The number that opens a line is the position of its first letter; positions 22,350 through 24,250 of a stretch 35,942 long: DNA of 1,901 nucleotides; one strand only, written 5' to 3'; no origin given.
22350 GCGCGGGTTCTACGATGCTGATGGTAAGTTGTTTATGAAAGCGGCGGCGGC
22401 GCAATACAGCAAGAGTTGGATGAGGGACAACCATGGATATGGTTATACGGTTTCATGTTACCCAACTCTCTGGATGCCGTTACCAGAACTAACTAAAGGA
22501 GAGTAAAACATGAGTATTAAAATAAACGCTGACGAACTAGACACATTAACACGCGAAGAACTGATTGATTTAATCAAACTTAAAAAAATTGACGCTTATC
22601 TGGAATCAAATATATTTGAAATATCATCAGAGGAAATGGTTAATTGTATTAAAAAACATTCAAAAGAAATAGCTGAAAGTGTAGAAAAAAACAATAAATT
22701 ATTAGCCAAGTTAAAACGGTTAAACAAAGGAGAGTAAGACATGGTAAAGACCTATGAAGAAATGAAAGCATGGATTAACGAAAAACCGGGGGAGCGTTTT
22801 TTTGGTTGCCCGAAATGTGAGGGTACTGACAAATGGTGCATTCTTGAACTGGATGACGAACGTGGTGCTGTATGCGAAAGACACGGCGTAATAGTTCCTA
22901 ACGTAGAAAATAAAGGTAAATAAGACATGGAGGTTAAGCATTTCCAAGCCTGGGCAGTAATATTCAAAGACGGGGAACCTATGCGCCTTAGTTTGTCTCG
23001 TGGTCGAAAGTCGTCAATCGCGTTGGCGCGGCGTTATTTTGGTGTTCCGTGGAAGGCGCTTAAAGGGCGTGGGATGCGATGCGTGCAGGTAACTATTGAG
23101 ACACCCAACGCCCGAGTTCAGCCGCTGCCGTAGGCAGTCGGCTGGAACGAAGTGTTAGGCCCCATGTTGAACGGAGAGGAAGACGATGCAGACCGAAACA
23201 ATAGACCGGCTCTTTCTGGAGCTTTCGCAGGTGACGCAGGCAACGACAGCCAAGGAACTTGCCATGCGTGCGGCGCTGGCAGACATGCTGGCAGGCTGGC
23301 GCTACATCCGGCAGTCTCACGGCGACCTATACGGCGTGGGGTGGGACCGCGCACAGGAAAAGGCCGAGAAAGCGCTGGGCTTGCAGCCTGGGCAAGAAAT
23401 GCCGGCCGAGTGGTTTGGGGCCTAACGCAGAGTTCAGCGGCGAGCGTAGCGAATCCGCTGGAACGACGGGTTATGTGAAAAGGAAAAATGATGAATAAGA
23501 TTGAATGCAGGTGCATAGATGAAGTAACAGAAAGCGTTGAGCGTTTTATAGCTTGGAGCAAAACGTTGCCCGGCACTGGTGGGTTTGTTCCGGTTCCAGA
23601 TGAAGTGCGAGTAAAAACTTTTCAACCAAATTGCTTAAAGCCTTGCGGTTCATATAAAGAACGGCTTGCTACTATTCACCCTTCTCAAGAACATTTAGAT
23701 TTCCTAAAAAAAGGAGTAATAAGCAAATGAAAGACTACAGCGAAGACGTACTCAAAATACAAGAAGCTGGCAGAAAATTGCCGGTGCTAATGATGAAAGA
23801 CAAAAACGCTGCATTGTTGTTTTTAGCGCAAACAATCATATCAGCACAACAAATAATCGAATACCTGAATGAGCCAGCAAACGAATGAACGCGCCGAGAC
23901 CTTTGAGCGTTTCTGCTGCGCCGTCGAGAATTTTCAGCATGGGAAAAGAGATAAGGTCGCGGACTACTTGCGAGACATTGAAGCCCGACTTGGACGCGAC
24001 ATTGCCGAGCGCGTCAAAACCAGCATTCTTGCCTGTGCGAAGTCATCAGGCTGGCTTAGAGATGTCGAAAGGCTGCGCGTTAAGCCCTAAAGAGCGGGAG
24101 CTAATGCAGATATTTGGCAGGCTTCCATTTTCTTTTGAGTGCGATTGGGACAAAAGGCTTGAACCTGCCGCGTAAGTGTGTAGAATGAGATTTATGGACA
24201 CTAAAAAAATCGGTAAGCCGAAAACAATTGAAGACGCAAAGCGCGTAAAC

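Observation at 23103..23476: Integron-style gene cassette bounded by two canonical attC-like sites in a phage genome with no integron integrase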

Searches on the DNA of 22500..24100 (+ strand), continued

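Call 38: search_with_rna_model(model_id=R1, sources=[L073, L080, L084, L086, L088, L091, L092, L109, L112, L115, L116, L117, L123, L124, L127, L128, L129, L136, L138, L146, L149, L150, L162, L164, L165, L176, L180, L182, L183, L184, L191], max_evalue=0.001)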
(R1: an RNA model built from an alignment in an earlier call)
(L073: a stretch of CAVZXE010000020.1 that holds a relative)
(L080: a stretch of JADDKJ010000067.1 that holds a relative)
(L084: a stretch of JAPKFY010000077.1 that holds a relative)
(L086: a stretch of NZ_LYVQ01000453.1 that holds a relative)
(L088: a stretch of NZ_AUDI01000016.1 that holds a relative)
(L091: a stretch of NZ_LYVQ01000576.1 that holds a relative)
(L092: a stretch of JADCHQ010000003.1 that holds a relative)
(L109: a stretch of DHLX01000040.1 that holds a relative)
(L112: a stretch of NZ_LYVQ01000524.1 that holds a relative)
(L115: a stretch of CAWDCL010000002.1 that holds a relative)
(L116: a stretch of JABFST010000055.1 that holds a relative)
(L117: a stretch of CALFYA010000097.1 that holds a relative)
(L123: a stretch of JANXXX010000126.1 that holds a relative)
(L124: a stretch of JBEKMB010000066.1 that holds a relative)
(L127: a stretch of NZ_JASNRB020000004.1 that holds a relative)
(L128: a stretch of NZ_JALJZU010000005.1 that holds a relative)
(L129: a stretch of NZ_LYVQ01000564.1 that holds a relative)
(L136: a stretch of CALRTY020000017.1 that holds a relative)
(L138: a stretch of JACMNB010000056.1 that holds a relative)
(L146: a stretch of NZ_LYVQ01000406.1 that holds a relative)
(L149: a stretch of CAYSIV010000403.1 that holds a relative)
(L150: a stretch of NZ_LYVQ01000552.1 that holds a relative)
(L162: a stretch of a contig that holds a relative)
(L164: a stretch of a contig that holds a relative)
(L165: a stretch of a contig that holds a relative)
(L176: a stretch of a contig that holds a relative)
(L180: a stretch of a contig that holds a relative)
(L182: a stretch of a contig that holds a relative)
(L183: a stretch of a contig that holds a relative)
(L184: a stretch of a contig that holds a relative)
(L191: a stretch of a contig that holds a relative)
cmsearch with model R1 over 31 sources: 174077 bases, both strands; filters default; matches with E-value up to 0.001: 89.
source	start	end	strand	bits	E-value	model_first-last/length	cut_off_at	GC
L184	4374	4431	-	74.6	5.6e-19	1-59/59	no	0.59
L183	2807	2864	+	73.8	9.3e-19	1-59/59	no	0.64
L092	1434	1491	-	69.7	1.6e-17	1-59/59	no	0.53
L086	938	995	+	69.5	1.9e-17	1-59/59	no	0.57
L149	3729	3786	+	68.3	4.3e-17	1-59/59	no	0.66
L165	4359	4416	-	67.7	6.4e-17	1-59/59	no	0.57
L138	2687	2744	+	66.9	1.1e-16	1-59/59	no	0.55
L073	46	103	+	66.8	1.2e-16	1-59/59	no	0.64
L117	1487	1545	+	64.3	6.7e-16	1-59/59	no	0.54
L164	3581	3639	+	61.6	4.2e-15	1-59/59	no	0.63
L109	553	609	-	61.2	5.7e-15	1-59/59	no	0.56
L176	4823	4880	-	59.4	1.9e-14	1-59/59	no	0.66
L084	1803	1861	+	58.7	3.2e-14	1-59/59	no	0.58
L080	247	309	-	57.9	5.3e-14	1-59/59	no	0.59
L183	6943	7002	+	57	1e-13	1-59/59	no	0.55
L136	1407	1467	+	53.2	1.3e-12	1-59/59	no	0.57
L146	2202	2259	-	53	1.6e-12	1-59/59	no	0.64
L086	1295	1351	+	52.7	2e-12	1-59/59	no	0.63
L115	1004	1063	+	52.2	2.8e-12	1-59/59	no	0.65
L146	1364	1420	-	52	3.3e-12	1-59/59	no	0.58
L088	1229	1285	+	51.7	3.9e-12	1-59/59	no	0.63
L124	47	104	-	51.1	6e-12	1-59/59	no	0.66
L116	1488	1548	+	49.8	1.4e-11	1-59/59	no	0.59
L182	45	104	+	49.7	1.5e-11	1-59/59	no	0.65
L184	6806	6868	-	49.3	2e-11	1-59/59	no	0.67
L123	495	557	+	49.1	2.3e-11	1-59/59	no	0.65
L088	350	406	+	48.9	2.7e-11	1-59/59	no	0.6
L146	364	420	-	48.7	3.1e-11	1-59/59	no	0.65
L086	1749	1804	+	48.3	4.1e-11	1-58/59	3'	0.62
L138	4305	4364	+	47.9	5.4e-11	1-59/59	no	0.57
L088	2676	2732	+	47.6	6.7e-11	1-59/59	no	0.65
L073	835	894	+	47.5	7.1e-11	1-59/59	no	0.63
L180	4213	4276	+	47.2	8.6e-11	1-59/59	no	0.7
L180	1313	1390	+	46.8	1.2e-10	1-59/59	no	0.71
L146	1032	1088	-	46.1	1.9e-10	1-59/59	no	0.63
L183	5185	5244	+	45.8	2.3e-10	1-59/59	no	0.63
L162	7512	7571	+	45.3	3.2e-10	1-59/59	no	0.67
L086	457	513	+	44.6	5.1e-10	1-59/59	no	0.65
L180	808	870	+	44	8.1e-10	1-59/59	no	0.67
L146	2650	2702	-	43.7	9.5e-10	5-59/59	5'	0.64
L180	4772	4849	+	43.4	1.2e-09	1-59/59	no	0.67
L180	6800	6887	+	43.2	1.4e-09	1-59/59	no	0.7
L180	5251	5339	+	42.5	2.2e-09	1-59/59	no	0.73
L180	5548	5635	+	42.3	2.5e-09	1-59/59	no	0.74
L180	7392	7479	+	42.3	2.5e-09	1-59/59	no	0.74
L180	6504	6591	+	42.3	2.6e-09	1-59/59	no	0.74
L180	7096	7183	+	42.3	2.6e-09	1-59/59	no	0.74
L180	7689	7776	+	42.3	2.6e-09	1-59/59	no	0.74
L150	1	52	-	42.3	2.6e-09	1-54/59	3'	0.65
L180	5844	5931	+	41.6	4.3e-09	1-59/59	no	0.75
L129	426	476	-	39.8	1.4e-08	7-59/59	5'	0.67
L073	1307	1365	+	39.5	1.8e-08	1-59/59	no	0.63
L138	5274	5333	+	38.7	3e-08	1-59/59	no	0.47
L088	1986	2063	+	38.1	4.5e-08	1-59/59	no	0.63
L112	676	725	-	37.8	5.5e-08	8-59/59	5'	0.66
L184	1717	1776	-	37.6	6.6e-08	1-59/59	no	0.68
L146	1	53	-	37.4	7.4e-08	1-55/59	3'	0.64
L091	1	49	-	37.4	7.7e-08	1-51/59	3'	0.65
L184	3348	3429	-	37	9.9e-08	1-59/59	no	0.67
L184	1023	1092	-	36.9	1.1e-07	1-59/59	no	0.67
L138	3486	3545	+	36.7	1.2e-07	1-59/59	no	0.52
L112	1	48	-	36.6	1.3e-07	1-50/59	3'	0.65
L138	1433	1492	+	36.4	1.5e-07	1-59/59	no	0.52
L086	1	48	+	36.1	1.8e-07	10-59/59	5'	0.65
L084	433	510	+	35.9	2e-07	1-59/59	no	0.65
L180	3479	3569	+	35.8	2.2e-07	1-59/59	no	0.71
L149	1908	1980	+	35.7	2.5e-07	1-59/59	no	0.7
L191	2205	2265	+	35.6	2.5e-07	1-59/59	no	0.67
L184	5460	5519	-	35.1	3.6e-07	1-59/59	no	0.67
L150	483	523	-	34.6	5.1e-07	17-59/59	5'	0.71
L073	46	103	-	33.9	8.3e-07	1-59/59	no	0.64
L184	2628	2724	-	33.2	1.4e-06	1-59/59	no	0.7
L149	3729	3786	-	33.1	1.5e-06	1-59/59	no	0.66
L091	382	432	-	33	1.6e-06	7-59/59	5'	0.67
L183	2807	2864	-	31.6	4e-06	1-59/59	no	0.64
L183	3958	4047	+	29.7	1.5e-05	1-59/59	no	0.74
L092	2289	2402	-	29.4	1.9e-05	1-59/59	no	0.67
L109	3854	3918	-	29.4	1.9e-05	1-59/59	no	0.55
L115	6334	6424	+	29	2.5e-05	1-59/59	no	0.67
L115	5200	5290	+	27.5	7e-05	1-59/59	no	0.68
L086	1295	1351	-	27.1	8.9e-05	1-59/59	no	0.63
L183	5648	5732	+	26.8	0.00011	1-59/59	no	0.66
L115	3811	3902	+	26.7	0.00012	1-59/59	no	0.67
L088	1229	1285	-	26.3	0.00015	1-59/59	no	0.63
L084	941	1002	+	26.2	0.00016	1-59/59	no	0.71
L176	5116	5205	-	25.5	0.00028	1-59/59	no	0.63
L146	1032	1088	+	25.1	0.00036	1-59/59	no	0.63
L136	1407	1467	-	24.5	0.00054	1-59/59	no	0.57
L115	1004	1063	-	24.1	0.0007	1-59/59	no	0.65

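Call 44: search_with_rna_model(model_id=R1, sources=[L193, L194, L195, L196, L197, L198, L199, L200, L201, L202, L203], max_evalue=1, filters=off)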
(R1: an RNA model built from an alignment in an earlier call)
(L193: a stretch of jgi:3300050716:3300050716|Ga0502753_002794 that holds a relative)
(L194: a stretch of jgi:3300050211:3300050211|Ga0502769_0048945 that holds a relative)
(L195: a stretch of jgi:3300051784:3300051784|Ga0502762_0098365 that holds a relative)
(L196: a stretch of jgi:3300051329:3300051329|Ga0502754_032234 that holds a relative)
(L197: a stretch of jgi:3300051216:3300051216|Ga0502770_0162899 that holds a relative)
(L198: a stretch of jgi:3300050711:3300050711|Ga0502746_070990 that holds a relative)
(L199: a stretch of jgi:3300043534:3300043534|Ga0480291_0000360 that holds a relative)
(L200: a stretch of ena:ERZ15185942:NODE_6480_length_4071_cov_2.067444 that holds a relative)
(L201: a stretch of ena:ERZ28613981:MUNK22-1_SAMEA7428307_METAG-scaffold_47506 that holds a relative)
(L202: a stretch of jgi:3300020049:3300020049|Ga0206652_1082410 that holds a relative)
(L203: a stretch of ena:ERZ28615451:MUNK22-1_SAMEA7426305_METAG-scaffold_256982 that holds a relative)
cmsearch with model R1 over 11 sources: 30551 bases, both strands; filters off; matches with E-value up to 1: 14.
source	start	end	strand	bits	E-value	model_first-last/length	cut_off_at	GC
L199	4769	4826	+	59.6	3e-15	1-59/59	no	0.67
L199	3241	3296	+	41.6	7.4e-10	1-59/59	no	0.61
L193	2927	2978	+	39.2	3.8e-09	1-59/59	no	0.56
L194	740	791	+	39.2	3.8e-09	1-59/59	no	0.56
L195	84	135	+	39.2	3.8e-09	1-59/59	no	0.56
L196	500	551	+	39.2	3.8e-09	1-59/59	no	0.56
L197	84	135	+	39.2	3.8e-09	1-59/59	no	0.56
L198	153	204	+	39.2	3.8e-09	1-59/59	no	0.56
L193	3238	3289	+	23.9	0.00014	1-59/59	no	0.48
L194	1051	1102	+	23.9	0.00014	1-59/59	no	0.48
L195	395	446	+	23.9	0.00014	1-59/59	no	0.48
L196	811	862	+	23.9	0.00014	1-59/59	no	0.48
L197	395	446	+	23.9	0.00014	1-59/59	no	0.48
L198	464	515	+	23.9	0.00014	1-59/59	no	0.48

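Call 61: search_with_rna_model(model_id=R1, source=L204, filters=off, max_evalue=0.1, show_alignments=3)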
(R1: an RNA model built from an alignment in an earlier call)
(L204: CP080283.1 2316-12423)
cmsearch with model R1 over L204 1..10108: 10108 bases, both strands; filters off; matches with E-value up to 0.1: 3.
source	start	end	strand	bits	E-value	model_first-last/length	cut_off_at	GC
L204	5001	5060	-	46.2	9.8e-12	1-59/59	no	0.55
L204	4357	4432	-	16.6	0.0073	1-59/59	no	0.57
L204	2686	2729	+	15.1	0.021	1-59/59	no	0.64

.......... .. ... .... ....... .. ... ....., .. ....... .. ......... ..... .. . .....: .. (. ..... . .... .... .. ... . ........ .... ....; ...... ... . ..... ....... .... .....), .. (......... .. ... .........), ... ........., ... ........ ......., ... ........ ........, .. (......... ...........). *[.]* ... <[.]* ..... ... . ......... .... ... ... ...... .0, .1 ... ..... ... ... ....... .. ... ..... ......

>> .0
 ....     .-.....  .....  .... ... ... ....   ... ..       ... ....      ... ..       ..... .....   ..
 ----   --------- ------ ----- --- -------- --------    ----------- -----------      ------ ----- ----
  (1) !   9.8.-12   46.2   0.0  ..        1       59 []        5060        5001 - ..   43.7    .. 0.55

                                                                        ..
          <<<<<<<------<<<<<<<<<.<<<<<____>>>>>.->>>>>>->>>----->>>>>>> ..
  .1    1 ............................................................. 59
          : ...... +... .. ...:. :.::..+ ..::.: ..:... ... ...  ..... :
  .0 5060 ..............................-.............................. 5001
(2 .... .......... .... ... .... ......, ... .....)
